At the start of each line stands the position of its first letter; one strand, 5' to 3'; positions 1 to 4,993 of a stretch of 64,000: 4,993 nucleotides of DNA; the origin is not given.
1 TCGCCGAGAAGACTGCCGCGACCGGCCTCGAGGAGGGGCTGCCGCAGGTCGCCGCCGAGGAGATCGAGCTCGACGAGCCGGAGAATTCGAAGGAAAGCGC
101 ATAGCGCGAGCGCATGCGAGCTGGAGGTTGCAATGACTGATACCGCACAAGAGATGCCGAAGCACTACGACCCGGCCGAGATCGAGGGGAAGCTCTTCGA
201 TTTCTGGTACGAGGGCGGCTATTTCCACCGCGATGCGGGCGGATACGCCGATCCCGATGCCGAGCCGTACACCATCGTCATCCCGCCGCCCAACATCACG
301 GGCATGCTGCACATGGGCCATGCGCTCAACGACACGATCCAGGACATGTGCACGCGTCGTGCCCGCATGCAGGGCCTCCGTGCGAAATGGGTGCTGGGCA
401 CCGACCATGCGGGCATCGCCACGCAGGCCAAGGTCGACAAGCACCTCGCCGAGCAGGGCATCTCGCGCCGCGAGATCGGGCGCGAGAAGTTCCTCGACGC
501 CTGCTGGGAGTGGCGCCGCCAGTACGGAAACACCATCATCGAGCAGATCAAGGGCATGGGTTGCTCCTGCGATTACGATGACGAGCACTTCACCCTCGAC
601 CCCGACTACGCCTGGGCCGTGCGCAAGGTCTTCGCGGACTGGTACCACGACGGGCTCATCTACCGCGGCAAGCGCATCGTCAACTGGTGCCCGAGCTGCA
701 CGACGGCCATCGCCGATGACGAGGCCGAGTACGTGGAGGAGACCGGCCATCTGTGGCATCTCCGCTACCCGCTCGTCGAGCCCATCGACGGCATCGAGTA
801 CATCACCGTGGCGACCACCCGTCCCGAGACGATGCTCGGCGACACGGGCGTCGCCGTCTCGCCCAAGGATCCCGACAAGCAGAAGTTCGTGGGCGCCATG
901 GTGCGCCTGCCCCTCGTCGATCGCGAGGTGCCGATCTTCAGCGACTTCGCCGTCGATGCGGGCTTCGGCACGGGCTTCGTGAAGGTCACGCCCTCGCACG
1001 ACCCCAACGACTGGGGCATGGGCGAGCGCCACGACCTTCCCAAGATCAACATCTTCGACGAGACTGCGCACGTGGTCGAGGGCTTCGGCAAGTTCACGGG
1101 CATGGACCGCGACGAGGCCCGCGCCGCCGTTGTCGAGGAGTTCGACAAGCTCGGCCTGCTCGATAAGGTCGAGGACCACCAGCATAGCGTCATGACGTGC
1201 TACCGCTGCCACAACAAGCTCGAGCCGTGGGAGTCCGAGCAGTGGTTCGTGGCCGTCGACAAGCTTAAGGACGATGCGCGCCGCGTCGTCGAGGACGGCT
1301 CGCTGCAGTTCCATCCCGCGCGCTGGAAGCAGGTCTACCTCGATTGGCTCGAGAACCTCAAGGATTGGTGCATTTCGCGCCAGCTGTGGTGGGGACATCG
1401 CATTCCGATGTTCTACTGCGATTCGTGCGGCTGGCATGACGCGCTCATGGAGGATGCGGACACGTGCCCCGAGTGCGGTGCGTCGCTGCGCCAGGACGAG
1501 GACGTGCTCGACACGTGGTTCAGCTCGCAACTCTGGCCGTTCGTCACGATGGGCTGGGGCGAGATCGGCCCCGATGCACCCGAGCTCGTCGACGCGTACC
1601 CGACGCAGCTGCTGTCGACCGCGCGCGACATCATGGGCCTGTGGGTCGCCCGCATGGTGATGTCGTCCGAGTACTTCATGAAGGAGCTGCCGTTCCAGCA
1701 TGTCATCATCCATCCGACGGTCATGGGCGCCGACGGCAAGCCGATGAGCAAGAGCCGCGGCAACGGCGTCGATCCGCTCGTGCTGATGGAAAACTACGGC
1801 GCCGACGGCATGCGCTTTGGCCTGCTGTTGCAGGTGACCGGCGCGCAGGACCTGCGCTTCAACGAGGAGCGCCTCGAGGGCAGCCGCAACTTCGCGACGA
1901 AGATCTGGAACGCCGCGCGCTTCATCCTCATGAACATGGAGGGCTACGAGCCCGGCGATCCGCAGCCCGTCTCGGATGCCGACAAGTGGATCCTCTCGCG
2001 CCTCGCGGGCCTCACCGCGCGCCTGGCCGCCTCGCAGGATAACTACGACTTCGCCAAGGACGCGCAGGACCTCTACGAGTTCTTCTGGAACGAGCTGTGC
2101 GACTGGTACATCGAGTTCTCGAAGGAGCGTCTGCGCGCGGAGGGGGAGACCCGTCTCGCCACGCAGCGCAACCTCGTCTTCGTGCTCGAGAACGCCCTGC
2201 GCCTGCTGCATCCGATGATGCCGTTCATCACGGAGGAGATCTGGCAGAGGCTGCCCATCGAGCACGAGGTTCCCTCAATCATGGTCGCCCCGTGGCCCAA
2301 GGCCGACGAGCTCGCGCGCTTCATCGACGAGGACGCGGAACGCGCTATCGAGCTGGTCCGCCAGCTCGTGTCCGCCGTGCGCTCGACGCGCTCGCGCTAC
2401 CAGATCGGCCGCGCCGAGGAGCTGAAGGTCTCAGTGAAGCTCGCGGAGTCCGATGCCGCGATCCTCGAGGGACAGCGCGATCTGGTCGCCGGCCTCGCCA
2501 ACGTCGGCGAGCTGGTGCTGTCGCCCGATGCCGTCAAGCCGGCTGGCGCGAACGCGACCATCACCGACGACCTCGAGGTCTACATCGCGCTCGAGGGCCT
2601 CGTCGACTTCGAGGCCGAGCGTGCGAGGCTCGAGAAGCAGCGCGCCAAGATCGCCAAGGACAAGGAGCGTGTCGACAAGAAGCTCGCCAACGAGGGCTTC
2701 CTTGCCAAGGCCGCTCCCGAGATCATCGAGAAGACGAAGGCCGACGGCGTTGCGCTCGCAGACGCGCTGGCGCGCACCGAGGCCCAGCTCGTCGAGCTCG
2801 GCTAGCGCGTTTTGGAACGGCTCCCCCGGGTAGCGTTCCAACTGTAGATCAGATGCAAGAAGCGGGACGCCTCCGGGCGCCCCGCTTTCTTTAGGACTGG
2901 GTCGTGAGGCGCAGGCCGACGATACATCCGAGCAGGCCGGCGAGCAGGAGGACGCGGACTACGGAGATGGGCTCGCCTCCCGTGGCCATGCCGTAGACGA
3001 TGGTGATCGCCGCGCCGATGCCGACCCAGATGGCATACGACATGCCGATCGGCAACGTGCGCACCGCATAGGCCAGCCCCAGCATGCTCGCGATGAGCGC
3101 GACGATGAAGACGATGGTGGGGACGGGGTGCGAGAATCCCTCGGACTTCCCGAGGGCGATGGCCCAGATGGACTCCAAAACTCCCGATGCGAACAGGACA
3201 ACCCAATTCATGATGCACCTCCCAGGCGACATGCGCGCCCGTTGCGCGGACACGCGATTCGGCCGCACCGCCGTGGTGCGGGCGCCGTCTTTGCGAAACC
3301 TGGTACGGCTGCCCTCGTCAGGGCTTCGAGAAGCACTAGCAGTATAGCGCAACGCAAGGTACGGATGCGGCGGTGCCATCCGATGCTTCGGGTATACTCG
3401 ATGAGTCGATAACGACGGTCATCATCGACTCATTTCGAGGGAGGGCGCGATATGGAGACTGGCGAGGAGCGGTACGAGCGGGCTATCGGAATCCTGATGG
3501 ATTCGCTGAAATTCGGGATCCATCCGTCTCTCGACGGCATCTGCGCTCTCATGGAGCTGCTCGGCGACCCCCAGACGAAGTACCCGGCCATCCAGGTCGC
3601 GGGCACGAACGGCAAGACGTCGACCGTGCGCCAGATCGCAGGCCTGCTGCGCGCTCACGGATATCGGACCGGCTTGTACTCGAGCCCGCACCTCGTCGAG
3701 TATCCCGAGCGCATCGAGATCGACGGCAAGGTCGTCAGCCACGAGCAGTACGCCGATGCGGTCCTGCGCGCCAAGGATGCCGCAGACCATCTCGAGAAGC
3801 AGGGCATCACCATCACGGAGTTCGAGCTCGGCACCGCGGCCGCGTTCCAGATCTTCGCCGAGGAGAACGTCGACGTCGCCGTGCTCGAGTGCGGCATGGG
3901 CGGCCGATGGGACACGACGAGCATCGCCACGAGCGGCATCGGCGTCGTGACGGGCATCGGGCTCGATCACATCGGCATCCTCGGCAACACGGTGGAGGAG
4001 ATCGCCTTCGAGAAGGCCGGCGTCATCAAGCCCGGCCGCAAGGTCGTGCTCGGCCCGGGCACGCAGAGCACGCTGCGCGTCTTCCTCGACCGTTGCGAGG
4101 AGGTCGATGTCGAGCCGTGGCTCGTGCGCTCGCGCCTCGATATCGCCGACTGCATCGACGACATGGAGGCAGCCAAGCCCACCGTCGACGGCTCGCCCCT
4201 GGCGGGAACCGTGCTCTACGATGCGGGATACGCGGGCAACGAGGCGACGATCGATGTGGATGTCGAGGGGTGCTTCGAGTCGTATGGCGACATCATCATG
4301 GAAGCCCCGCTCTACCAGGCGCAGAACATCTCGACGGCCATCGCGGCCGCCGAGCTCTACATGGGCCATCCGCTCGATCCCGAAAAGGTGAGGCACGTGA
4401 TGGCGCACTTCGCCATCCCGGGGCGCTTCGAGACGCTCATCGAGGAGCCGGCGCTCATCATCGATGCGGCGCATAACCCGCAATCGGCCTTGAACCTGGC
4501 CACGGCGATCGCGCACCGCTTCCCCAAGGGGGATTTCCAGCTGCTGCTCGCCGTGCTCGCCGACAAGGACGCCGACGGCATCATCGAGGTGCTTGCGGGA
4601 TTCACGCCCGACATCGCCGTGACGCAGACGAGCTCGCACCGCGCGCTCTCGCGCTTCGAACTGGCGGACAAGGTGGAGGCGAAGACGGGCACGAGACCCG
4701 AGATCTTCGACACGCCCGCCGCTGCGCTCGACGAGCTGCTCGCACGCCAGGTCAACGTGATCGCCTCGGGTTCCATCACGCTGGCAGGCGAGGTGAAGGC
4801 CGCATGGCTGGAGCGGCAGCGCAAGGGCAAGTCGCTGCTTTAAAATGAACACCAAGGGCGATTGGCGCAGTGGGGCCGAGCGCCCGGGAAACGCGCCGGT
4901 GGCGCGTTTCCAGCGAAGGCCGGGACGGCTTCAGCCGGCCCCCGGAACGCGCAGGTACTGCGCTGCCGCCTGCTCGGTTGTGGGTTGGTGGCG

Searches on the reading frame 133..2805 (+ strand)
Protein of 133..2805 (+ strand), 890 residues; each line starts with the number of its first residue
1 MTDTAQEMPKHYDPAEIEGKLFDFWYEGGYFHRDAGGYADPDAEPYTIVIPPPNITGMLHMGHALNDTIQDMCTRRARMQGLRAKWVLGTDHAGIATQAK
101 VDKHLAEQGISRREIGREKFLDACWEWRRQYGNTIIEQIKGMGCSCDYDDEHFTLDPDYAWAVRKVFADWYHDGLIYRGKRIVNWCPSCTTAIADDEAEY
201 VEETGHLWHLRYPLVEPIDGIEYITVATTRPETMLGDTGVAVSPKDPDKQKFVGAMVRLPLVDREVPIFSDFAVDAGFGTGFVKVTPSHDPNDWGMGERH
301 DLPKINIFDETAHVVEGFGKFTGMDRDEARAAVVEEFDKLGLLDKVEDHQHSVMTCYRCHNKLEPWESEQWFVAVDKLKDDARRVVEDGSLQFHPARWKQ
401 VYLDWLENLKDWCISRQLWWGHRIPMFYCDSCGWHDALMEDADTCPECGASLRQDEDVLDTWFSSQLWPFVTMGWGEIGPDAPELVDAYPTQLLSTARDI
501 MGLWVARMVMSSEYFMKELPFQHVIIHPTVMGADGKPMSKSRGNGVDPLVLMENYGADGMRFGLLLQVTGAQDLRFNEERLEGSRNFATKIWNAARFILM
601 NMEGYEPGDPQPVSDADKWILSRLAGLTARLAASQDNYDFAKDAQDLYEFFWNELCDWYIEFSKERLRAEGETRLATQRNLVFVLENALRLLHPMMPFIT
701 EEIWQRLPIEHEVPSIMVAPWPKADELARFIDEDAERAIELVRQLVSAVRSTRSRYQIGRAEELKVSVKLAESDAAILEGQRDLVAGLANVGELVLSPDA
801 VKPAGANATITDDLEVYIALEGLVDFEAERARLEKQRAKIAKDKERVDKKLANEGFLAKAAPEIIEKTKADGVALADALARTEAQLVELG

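Call 37: search_protein_families(library=pfam, proteins=[window:133-2805:+])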
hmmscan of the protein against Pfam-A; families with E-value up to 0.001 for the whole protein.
window:133-2805:+ (890 aa): 6 families
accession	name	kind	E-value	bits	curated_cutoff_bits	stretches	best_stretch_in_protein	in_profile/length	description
PF00133.28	tRNA-synt_1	-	1.1e-118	397.1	22.7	1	21-576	2-413/414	tRNA synthetases class I (I, L, M and V)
PF08264.19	Anticodon_1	-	8e-43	146.3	25.1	1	617-767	1-147/148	Anticodon-binding domain of tRNA ligase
PF09334.17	tRNA-synt_1g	-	2.7e-22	79.5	20.1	3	355-439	168-253/391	tRNA synthetases class I (M)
PF10458.14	Val_tRNA-synt_C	-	2.5e-13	50.5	25.9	1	825-889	1-65/66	Valyl tRNA synthetase tRNA binding arm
PF13603.12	tRNA-synt_1_2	-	2.5e-06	27.6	25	0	252-310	84-142/185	Leucyl-tRNA synthetase, editing domain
PF13248.11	Zn_ribbon_3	-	0.00043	20.1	27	1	425-450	1-24/26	zinc-ribbon domain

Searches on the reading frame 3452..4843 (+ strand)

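Call 37: search_protein_families(library=pfam, proteins=[window:3452-4843:+])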
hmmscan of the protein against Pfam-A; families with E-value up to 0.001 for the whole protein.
window:3452-4843:+ (463 aa): 2 families
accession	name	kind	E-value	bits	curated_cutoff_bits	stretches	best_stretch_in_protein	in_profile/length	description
PF02875.26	Mur_ligase_C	-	7.6e-10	40.2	28.4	1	324-433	1-114/127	Mur ligase, glutamate ligase domain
PF08245.18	Mur_ligase_M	-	1.8e-09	38.3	24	1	49-192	1-110/200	Mur ligase middle domain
